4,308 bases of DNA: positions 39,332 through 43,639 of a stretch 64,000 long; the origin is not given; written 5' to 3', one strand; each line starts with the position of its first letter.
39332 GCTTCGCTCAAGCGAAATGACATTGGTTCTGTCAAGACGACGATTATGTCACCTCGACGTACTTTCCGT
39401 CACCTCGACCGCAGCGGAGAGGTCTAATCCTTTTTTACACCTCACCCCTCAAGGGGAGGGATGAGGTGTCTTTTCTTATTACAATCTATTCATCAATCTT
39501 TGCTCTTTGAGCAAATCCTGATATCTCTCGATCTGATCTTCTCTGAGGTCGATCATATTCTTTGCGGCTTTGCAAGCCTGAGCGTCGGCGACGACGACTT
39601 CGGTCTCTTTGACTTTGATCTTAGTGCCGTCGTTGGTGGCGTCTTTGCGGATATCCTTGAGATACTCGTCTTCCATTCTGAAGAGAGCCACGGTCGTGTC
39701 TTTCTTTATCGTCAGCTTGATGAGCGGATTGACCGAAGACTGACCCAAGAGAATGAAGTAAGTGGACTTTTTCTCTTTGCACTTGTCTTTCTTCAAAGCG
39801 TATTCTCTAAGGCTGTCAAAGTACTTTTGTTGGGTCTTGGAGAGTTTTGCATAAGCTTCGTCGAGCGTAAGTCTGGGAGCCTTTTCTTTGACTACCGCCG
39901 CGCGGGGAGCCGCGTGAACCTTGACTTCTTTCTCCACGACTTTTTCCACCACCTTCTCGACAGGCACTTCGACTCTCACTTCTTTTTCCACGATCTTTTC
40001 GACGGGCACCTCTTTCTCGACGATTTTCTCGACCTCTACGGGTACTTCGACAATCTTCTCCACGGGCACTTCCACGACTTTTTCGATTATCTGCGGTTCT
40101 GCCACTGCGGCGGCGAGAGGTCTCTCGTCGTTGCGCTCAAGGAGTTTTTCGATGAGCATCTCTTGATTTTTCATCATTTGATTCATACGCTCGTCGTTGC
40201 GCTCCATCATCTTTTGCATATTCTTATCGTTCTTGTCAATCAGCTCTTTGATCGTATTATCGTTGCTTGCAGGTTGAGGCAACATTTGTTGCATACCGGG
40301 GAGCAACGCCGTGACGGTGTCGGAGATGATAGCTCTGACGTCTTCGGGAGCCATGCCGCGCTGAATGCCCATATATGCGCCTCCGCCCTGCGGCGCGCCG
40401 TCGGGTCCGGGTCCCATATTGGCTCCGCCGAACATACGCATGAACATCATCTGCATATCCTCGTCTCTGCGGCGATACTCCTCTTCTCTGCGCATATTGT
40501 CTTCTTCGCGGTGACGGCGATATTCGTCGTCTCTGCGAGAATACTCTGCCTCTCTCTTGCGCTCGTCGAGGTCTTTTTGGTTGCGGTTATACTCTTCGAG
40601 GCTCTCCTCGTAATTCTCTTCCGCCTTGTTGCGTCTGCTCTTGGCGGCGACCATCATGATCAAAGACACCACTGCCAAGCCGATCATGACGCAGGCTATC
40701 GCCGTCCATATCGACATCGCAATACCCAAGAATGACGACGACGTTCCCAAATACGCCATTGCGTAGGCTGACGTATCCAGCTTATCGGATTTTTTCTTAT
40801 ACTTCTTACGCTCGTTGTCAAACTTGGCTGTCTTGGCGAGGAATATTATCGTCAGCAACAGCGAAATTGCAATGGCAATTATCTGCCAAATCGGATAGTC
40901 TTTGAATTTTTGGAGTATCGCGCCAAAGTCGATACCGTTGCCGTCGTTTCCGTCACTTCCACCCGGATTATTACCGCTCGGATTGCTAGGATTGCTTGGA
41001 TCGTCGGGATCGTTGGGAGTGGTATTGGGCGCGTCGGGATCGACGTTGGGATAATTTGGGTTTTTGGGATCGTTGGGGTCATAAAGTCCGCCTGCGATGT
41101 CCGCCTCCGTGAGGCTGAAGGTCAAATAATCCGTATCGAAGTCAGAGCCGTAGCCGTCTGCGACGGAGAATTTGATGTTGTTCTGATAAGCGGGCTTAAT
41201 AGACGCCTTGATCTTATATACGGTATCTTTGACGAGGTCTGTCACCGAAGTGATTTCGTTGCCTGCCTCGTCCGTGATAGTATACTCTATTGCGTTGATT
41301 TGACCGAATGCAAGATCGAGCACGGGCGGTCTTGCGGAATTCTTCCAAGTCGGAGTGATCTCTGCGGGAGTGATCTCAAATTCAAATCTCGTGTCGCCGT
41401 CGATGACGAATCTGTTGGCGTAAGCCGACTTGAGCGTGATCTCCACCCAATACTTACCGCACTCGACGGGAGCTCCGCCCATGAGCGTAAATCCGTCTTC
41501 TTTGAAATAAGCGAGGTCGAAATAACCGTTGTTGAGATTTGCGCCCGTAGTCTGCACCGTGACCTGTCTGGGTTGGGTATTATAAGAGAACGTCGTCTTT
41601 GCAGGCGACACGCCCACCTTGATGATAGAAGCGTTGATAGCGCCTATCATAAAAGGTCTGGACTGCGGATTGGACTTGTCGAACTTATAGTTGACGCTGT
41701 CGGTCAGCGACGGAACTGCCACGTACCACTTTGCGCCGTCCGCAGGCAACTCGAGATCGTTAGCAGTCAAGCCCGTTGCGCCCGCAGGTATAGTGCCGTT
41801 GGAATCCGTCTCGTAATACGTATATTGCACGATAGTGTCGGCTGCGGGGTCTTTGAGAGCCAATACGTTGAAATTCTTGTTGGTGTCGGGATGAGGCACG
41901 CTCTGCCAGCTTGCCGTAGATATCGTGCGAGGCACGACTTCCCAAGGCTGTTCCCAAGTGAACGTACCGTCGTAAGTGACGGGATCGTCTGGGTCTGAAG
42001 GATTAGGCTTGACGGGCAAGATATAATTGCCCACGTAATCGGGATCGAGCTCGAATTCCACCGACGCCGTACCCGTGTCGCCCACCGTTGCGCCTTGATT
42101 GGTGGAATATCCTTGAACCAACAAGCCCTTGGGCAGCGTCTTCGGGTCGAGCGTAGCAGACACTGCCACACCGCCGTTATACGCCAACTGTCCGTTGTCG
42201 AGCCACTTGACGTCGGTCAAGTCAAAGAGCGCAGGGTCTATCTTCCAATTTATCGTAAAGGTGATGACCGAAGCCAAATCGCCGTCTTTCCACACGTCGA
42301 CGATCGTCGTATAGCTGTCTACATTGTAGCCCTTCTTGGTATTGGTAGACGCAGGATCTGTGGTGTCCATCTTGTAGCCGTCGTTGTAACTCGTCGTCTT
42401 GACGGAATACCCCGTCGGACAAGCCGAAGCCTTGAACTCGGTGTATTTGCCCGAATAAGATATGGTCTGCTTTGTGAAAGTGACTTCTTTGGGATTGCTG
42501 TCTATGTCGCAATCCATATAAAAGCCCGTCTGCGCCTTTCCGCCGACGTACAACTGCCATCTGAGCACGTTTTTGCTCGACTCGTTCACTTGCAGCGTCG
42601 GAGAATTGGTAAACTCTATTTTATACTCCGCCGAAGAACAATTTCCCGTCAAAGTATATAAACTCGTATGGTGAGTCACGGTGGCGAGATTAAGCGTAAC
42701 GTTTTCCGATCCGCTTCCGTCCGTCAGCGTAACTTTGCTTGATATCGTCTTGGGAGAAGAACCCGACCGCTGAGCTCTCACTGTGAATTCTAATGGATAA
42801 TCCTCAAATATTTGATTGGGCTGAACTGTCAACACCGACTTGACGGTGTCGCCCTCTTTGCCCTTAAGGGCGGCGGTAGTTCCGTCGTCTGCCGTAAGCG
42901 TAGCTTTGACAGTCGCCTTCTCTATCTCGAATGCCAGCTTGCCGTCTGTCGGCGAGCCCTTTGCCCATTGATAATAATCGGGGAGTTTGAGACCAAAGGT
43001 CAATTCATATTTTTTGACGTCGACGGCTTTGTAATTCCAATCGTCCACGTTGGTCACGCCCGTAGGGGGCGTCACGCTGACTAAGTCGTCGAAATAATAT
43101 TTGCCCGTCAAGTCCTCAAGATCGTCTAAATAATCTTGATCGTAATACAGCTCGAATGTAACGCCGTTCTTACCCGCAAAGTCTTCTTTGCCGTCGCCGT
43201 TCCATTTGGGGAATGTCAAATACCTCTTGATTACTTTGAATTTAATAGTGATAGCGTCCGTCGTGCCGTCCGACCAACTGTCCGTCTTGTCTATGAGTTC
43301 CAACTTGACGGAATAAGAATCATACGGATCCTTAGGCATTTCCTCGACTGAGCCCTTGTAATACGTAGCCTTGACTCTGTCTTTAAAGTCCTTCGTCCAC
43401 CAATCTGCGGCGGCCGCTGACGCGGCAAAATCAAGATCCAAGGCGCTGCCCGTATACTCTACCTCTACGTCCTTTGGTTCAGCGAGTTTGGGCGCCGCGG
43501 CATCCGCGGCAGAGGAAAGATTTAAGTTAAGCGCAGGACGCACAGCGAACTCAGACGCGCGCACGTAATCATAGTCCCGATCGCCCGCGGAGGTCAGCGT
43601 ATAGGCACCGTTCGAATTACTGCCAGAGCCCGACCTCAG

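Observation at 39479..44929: DGR target is a giant membrane-anchored protein with the VR in the N-terminal third rather than at the C-terminus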

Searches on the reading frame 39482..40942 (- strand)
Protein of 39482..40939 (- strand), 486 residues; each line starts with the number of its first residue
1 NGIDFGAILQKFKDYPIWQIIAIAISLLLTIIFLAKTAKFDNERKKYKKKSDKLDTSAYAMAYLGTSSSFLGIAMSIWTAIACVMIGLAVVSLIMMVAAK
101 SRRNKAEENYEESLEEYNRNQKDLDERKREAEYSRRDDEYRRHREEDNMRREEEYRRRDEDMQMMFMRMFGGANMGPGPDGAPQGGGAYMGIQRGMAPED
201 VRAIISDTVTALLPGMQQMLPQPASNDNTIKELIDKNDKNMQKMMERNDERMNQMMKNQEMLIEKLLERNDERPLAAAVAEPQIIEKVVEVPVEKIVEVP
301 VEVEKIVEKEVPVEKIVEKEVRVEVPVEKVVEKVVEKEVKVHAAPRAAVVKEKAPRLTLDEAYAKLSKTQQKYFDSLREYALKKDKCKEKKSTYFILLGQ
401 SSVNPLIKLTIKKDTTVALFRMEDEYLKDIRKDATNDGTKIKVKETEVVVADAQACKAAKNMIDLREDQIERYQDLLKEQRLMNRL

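Call 9: search_protein_families(library=pfam, proteins=[window:39482-40939:-], max_evalue=10)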
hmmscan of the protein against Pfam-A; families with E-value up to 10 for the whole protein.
window:39482-40939:- (486 aa): 21 families
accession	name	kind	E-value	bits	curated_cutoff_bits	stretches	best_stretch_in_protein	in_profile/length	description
PF25184.1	YxzE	-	0.0026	19.2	40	1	20-59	3-40/65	YxzE-like putative bacteriocin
PF14575.11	EphA2_TM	-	0.0035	18.4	28.9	1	80-117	4-42/74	Ephrin type-A receptor 2 transmembrane domain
PF16481.10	DUF5058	-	0.0039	17.3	28.2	1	20-105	121-208/222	Domain of unknown function (DUF5058)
PF14851.11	FAM176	-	0.0052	17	31.5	1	82-157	28-101/152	FAM176 family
PF16118.10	DUF4834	-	0.017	16.5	27.8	1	80-147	11-80/99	Domain of unknown function (DUF4834)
PF07332.16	Phage_holin_3_6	-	0.039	14.5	28.4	1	60-120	59-111/116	Putative Actinobacterial Holin-X, holin superfamily III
PF04881.20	Adeno_GP19K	-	0.049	14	27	1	78-108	100-130/133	Adenovirus GP19K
PF08496.15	Peptidase_S49_N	-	0.074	13.6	27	1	80-170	13-97/147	Peptidase family S49 N-terminal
PF13273.12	DUF4064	-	0.12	13.1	32.1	1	20-100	10-82/102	Protein of unknown function (DUF4064)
PF14584.11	DUF4446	-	0.14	12.6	27.4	1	81-130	2-49/150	Protein of unknown function (DUF4446)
PF24871.1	Piezo_TM1-24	-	0.14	11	28.8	1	25-138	44-152/682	Piezo TM1-24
PF04647.20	AgrB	-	0.16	11.7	23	1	8-95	91-184/185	Accessory gene regulator B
PF10864.13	DUF2663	-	0.56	11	25.2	1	38-131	10-106/127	Protein of unknown function (DUF2663)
PF13786.12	DUF4179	-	1.2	10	30.1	1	403-445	40-78/94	Domain of unknown function (DUF4179)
PF00029.24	Connexin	-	2.1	8.5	31.3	1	81-138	78-134/225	Connexin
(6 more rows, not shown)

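Call 54: predict_structure(alignment_id=A6)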
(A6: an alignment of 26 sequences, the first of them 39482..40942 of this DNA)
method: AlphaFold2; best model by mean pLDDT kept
length: 487 residues; sequences in the alignment: 26
mean_pLDDT: 57.7   pTM: 0.28
mean pLDDT of the five models: 57.7, 55.5, 55.4, 54.1, 53.5
residues with pLDDT >= 90: 36; 70-90: 108; 50-70: 153; < 50: 190
segments of 3 or more residues with pLDDT < 50: 1-3, 51-73, 173-210, 212-227, 270-309, 311-358, 392-406
pLDDT, mean of each block of 10 residues (from residue 1): 56 60 72 65 50 37 37 54 73 78 75 75 87 94 96 95 84 47 37 34 45 43 43 71 71 73 62 35 32 35 37 40 36 34 33 43 68 72 65 46 47 59 54 56 56 67 68 68 67
secondary structure, 60 per line:
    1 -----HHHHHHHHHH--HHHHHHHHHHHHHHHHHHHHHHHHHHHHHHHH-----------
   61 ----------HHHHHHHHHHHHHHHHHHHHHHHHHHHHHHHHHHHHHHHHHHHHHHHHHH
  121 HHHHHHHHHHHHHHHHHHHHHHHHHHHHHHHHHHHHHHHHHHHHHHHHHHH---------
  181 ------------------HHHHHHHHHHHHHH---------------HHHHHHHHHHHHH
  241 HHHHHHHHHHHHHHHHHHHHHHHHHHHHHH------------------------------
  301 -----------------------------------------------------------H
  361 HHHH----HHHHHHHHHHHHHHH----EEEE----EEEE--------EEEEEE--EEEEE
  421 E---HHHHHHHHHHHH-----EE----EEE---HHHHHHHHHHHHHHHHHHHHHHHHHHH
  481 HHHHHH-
elements in order: H6-15 H18-49 H71-171 H199-212 H228-270 H360-364 H369-383 E388-391 E396-399 E408-413 E416-421 H425-436 E448-450 H454-486

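Call 79: fold_search(model_id=the predicted structure, library=pdb)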
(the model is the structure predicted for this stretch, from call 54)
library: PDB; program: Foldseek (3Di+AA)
matches with E <= 10: 174; with E <= 0.001: 0
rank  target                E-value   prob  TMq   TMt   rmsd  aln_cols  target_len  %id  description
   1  5jlt_A                6.3e-02  0.54  0.14  0.39   7.0       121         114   15  The crystal structure of the bacteriophage T4 MotA C-terminal domain in complex with dsDNA reveals a novel protein-DNA (released 2017-05-03)
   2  1kaf_A                1.7e-01  0.60  0.15  0.48   5.4       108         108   15  DNA Binding Domain Of The Phage T4 Transcription Factor MotA (AA105-211) (released 2001-11-21)
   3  5jlt_D                1.8e-01  0.47  0.15  0.46   5.8       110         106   14  The crystal structure of the bacteriophage T4 MotA C-terminal domain in complex with dsDNA reveals a novel protein-DNA (released 2017-05-03)
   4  6k4y_M                2.6e-01  0.51  0.15  0.30   5.2       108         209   14  CryoEM structure of sigma appropriation complex (released 2019-08-07)
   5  5jlt_C                4.6e-01  0.23  0.14  0.43   5.8       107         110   13  The crystal structure of the bacteriophage T4 MotA C-terminal domain in complex with dsDNA reveals a novel protein-DNA (released 2017-05-03)
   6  9t2w_B                6.3e-01  0.44  0.16  0.52   4.8       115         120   13  YdhG-like domain-containing protein (Frataxin) from Listeria monocytogenes (released 2025-11-19)
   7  9t2w_A                7.1e-01  0.54  0.18  0.57   4.5       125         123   10  YdhG-like domain-containing protein (Frataxin) from Listeria monocytogenes (released 2025-11-19)
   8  4ba4_A                9.2e-01  0.13  0.11  0.12   8.5       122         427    9  Crystal structure of the apo omega-transaminase from Chromobacterium violaceum (released 2013-03-27)
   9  4a72_A                1.0e+00  0.14  0.12  0.13   7.1       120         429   10  Crystal structure of the omega transaminase from Chromobacterium violaceum in a mixture of apo and PLP-bound states (released 2012-01-25)
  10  2eyq_B                1.1e+00  0.13  0.09  0.05   5.8        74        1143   11  Crystal structure of Escherichia coli transcription-repair coupling factor (released 2006-02-28)
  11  4a6u_B                1.1e+00  0.09  0.11  0.13   9.1       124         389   11  Crystal structure of the omega transaminase from Chromobacterium violaceum in the apo form, crystallised from PEG 3350 (released 2012-01-25)
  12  3k40_A                1.1e+00  0.08  0.11  0.12   7.4       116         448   10  Crystal structure of Drosophila 3,4-dihydroxyphenylalanine decarboxylase (released 2010-02-02)
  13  7qzj_A                1.2e+00  0.14  0.12  0.13   6.8       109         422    9  1.55 A X-ray crystallographic structure of SapH from Streptomyces sp. (HPH0547) involved in Pseudouridimycin biosynthe (released 2023-02-15)
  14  2f8j_B                1.2e+00  0.28  0.13  0.18   4.0        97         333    6  Crystal structure of Histidinol-phosphate aminotransferase (EC 2.6.1.9) (Imidazole acetol-phosphate transferase) (tm10 (released 2006-02-21)
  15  6snu_D                1.2e+00  0.11  0.11  0.12   8.4       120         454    8  Crystal structure of the W60C mutant of the (S)-selective transaminase from Chromobacterium violaceum (released 2019-10-09)
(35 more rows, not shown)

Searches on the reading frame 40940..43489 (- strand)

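Call 9: search_protein_families(library=pfam, proteins=[window:40940-43489:-], max_evalue=10)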
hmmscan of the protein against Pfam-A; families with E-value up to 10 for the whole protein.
window:40940-43489:- (850 aa): 1 family
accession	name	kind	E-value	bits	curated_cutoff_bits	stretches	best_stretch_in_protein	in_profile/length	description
PF25534.1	DUF7918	-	0.054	13.9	27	1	285-351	37-105/228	Domain of unknown function (DUF7918)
